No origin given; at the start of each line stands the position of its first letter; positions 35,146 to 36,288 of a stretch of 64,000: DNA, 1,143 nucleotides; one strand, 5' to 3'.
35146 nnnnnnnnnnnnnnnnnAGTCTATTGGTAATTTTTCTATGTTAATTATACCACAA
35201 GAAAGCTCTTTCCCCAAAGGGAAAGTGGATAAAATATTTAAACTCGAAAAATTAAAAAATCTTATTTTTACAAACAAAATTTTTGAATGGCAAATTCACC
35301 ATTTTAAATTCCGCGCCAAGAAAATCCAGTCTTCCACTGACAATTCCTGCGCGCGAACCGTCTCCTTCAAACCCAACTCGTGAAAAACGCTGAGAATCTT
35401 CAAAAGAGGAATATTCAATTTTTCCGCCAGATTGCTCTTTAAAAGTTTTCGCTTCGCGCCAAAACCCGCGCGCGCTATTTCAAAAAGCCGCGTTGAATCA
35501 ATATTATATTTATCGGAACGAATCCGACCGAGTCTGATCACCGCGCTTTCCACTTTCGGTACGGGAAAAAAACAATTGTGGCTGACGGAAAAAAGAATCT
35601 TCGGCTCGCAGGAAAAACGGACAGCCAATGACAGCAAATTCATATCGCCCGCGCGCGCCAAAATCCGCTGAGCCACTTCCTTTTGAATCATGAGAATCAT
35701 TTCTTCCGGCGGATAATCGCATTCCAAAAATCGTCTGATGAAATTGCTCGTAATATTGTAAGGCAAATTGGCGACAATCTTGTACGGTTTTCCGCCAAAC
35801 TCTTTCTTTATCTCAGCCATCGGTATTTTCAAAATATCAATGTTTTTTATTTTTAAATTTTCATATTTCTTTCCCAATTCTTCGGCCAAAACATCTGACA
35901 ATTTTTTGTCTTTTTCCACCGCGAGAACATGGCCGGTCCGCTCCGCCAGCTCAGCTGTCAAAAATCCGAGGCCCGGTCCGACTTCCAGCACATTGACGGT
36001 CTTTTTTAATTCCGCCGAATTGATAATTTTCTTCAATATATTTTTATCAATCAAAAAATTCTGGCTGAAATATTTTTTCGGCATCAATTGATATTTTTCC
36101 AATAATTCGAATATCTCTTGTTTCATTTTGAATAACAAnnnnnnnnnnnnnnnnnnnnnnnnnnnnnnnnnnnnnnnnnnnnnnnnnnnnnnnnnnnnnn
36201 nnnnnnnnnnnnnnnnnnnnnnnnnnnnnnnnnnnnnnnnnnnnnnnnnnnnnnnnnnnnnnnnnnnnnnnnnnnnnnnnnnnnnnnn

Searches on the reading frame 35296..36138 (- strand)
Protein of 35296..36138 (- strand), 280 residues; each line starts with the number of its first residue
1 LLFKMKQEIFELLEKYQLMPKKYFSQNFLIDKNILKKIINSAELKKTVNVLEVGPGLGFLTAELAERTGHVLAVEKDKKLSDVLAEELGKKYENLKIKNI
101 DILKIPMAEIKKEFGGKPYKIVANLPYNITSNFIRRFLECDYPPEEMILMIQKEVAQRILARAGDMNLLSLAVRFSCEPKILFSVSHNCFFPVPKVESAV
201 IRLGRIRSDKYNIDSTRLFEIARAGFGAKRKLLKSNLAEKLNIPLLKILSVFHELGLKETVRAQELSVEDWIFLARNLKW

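Call 11: search_protein_families(library=pfam, proteins=[window:35296-36138:-], max_evalue=0.01)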
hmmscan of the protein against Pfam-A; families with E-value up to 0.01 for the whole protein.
window:35296-36138:- (280 aa): 4 families
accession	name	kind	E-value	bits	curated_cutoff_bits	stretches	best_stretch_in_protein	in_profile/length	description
PF00398.26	RrnaAD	-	1.2e-52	179.1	24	1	21-274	5-257/263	Ribosomal RNA adenine dimethylase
PF01135.25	PCMT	-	0.00051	20.3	20.3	1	32-90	59-120/210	Protein-L-isoaspartate(D-aspartate) O-methyltransferase (PCMT)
PF13649.12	Methyltransf_25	-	0.00065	20.8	27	1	50-108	1-61/97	Methyltransferase domain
PF13847.12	Methyltransf_31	-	0.008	16.3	27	0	45-111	2-71/145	Methyltransferase domain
